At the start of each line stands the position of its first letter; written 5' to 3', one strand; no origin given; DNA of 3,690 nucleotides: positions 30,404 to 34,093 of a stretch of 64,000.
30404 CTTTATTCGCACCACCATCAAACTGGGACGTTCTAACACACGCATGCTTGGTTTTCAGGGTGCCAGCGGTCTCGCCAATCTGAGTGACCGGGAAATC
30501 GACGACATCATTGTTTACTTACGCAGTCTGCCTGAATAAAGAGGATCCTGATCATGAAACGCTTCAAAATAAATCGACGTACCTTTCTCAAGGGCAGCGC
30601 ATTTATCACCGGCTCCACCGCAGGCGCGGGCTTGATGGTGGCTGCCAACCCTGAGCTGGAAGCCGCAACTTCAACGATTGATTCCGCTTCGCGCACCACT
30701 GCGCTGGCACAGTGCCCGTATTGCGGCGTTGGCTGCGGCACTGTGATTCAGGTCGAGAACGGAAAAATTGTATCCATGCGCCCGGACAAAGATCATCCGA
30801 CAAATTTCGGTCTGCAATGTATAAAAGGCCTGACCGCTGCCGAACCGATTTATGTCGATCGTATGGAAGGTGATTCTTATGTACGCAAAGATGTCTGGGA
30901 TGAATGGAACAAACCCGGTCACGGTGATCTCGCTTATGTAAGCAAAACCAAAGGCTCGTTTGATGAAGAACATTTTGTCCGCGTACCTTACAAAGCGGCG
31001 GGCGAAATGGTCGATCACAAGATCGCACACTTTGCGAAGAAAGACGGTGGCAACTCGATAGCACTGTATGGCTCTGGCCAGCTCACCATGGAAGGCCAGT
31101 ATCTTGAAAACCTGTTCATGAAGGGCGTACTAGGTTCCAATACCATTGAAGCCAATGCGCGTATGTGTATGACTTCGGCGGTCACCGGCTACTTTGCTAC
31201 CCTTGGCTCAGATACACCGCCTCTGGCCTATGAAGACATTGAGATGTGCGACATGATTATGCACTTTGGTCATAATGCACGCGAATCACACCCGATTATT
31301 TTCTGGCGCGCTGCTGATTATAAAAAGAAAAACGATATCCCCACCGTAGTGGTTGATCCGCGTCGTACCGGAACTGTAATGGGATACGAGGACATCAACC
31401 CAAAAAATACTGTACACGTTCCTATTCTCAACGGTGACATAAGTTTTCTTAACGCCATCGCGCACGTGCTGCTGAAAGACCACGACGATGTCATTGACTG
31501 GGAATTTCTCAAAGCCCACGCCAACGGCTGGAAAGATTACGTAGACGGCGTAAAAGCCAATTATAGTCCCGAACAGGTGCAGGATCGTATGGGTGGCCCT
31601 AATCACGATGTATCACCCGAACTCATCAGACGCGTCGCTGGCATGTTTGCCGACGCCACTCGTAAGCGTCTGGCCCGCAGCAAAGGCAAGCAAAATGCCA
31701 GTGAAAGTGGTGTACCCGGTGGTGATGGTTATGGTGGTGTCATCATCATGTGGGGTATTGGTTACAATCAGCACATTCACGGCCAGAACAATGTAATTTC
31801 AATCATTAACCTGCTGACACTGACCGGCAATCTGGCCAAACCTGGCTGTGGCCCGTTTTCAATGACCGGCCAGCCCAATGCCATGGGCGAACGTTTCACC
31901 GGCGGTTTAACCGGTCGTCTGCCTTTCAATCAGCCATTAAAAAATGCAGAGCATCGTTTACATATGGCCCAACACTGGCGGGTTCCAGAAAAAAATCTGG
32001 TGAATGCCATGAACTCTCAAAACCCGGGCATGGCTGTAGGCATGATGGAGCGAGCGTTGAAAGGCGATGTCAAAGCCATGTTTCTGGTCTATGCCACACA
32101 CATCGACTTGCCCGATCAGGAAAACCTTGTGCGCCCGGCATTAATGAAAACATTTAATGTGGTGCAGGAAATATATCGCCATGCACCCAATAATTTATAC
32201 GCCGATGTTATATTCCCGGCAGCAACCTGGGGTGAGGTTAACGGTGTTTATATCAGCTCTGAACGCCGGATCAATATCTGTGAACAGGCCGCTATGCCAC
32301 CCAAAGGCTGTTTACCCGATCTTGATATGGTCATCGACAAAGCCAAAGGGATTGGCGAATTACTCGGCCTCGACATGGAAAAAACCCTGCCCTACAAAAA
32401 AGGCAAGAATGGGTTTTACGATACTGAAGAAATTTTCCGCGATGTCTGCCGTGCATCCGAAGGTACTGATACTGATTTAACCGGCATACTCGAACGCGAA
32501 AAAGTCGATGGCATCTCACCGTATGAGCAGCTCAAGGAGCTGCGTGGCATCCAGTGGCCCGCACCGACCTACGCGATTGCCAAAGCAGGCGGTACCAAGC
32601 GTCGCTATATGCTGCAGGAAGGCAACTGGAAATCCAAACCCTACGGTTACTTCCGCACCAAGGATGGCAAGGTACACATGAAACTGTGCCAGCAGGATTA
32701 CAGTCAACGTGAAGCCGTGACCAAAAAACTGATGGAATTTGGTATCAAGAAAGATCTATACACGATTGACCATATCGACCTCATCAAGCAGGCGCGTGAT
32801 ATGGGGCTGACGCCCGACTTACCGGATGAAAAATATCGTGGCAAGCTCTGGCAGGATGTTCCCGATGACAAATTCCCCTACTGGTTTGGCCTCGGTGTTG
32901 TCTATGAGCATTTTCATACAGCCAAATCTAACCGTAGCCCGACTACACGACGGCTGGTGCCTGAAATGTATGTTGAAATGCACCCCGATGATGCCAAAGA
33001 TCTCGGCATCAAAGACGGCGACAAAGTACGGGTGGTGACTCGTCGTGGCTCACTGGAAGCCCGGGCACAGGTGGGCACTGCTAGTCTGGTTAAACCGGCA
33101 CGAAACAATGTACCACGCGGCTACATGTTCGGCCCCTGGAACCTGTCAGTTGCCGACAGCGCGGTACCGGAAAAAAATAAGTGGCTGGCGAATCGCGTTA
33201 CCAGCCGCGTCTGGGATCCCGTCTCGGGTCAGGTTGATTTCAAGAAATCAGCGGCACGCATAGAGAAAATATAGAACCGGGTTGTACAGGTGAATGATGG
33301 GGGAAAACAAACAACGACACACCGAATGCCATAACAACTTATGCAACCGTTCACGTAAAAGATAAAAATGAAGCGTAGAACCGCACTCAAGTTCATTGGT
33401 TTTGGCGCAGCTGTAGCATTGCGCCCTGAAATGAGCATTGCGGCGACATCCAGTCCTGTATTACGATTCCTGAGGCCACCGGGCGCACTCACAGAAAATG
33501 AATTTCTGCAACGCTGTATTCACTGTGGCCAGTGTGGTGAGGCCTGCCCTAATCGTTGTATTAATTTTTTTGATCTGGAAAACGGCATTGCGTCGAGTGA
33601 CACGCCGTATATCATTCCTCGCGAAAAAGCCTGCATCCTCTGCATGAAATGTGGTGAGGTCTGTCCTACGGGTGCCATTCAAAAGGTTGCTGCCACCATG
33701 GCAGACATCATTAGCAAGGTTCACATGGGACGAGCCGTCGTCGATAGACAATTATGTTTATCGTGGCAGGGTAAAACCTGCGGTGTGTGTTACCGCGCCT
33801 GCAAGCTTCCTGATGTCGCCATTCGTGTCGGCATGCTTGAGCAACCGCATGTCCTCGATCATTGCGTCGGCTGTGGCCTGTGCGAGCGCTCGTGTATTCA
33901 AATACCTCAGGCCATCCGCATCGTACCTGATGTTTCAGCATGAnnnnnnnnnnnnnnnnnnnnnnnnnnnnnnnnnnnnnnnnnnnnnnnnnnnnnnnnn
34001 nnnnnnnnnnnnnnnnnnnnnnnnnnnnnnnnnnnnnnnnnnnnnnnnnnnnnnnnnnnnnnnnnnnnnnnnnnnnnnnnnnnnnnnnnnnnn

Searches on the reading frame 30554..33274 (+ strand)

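Call 44: search_protein_families(library=pfam, proteins=[window:30554-33274:+], max_evalue=0.00001)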
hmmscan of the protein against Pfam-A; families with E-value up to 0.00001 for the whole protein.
window:30554-33274:+ (906 aa): 3 families
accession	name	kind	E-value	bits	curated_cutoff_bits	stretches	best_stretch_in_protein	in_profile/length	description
PF00384.28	Molybdopterin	-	5.5e-36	124.7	24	1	138-593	11-347/353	Molybdopterin oxidoreductase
PF01568.27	Molydop_binding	-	2.5e-18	66.6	26.8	1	783-898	8-108/110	Molydopterin dinucleotide binding domain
PF04879.21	Molybdop_Fe4S4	-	2.8e-15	56.4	22.7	1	52-100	6-54/55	Molybdopterin oxidoreductase Fe4S4 domain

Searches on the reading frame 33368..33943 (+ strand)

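Call 44: search_protein_families(library=pfam, proteins=[window:33368-33943:+], max_evalue=0.00001)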
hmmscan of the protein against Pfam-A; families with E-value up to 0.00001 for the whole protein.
window:33368-33943:+ (191 aa): 9 families
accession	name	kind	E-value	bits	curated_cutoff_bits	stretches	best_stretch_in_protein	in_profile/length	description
PF00037.32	Fer4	-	6e-13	48.5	21.1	0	86-105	5-24/24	4Fe-4S binding domain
PF12838.12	Fer4_7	-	1.3e-11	45.2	27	1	49-103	1-52/52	4Fe-4S dicluster domain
PF14697.11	Fer4_21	-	5.5e-10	39.7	35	0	48-105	6-58/59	4Fe-4S dicluster domain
PF13237.11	Fer4_10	-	1.2e-09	38.4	25.5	0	86-145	6-52/53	4Fe-4S dicluster domain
PF12797.12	Fer4_2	-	1.5e-09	37.6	24.5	0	48-61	8-21/22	4Fe-4S binding domain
PF12837.12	Fer4_6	-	2.6e-09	37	25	0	87-104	7-24/24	4Fe-4S binding domain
PF13187.11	Fer4_9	-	6e-09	36.2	27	1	49-104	1-52/52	4Fe-4S dicluster domain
PF13484.11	Fer4_16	-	2.1e-08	35.3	30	0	89-145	2-63/66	4Fe-4S double cluster binding domain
PF13534.11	Fer4_17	-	3.2e-07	31.2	22.2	0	38-62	34-58/61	4Fe-4S dicluster domain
